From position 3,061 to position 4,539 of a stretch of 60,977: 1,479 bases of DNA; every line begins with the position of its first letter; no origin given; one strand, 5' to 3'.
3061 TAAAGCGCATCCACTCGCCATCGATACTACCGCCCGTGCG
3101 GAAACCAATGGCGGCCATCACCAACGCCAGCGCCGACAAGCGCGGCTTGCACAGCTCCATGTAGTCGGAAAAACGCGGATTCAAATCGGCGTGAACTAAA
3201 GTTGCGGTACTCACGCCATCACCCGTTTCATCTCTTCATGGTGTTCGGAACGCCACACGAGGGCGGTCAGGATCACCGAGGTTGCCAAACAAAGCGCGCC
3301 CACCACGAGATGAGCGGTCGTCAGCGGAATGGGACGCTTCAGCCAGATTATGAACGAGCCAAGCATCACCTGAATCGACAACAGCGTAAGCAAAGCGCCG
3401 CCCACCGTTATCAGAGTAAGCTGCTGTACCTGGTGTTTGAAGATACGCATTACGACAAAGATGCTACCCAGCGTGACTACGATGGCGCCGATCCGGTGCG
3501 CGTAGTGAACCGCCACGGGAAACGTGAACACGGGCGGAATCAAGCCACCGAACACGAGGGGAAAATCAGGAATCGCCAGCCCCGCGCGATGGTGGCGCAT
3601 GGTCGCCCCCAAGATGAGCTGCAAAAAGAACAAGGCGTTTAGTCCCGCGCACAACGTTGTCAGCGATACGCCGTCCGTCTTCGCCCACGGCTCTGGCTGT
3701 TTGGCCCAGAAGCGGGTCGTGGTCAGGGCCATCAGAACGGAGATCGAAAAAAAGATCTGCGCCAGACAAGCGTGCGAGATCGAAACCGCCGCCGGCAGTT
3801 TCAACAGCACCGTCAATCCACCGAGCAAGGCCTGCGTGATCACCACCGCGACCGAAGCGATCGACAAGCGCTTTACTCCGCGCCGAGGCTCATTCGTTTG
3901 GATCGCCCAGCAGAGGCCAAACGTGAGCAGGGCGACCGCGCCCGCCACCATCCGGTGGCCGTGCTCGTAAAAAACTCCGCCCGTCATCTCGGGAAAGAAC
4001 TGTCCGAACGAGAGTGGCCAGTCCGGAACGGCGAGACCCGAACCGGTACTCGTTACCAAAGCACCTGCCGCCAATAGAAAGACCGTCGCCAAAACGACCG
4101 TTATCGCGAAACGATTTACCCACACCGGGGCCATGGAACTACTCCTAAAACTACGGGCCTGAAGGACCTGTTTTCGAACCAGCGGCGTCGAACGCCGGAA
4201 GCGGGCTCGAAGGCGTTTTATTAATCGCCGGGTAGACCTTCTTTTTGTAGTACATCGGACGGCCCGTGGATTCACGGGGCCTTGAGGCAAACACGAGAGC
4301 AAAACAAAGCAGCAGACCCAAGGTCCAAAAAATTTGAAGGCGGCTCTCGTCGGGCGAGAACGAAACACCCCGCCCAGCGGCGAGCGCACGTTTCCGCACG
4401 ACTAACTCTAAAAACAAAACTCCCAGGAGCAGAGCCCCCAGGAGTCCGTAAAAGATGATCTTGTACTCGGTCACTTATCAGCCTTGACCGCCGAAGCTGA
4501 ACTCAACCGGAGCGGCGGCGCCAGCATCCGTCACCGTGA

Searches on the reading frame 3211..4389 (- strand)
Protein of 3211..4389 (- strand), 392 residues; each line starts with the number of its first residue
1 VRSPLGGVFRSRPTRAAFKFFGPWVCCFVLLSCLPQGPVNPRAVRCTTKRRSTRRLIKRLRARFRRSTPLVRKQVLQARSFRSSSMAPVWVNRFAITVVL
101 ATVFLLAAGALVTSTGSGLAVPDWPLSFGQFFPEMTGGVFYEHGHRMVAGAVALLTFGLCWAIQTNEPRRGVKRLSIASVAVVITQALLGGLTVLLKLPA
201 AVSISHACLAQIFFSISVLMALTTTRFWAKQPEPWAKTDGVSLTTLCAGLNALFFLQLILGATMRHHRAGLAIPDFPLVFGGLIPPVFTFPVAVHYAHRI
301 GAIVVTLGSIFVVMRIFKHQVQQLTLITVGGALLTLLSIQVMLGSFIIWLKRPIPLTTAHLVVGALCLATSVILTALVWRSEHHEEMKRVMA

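Call 72: search_protein_families(library=pfam, proteins=[window:3211-4389:-], max_evalue=0.00001)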
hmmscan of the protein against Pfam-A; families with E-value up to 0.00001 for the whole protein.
window:3211-4389:- (392 aa): 1 family
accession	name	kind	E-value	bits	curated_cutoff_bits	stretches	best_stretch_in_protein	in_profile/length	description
PF02628.20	COX15-CtaA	-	2.2e-34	119.4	29.9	1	140-371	76-321/322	Cytochrome oxidase assembly protein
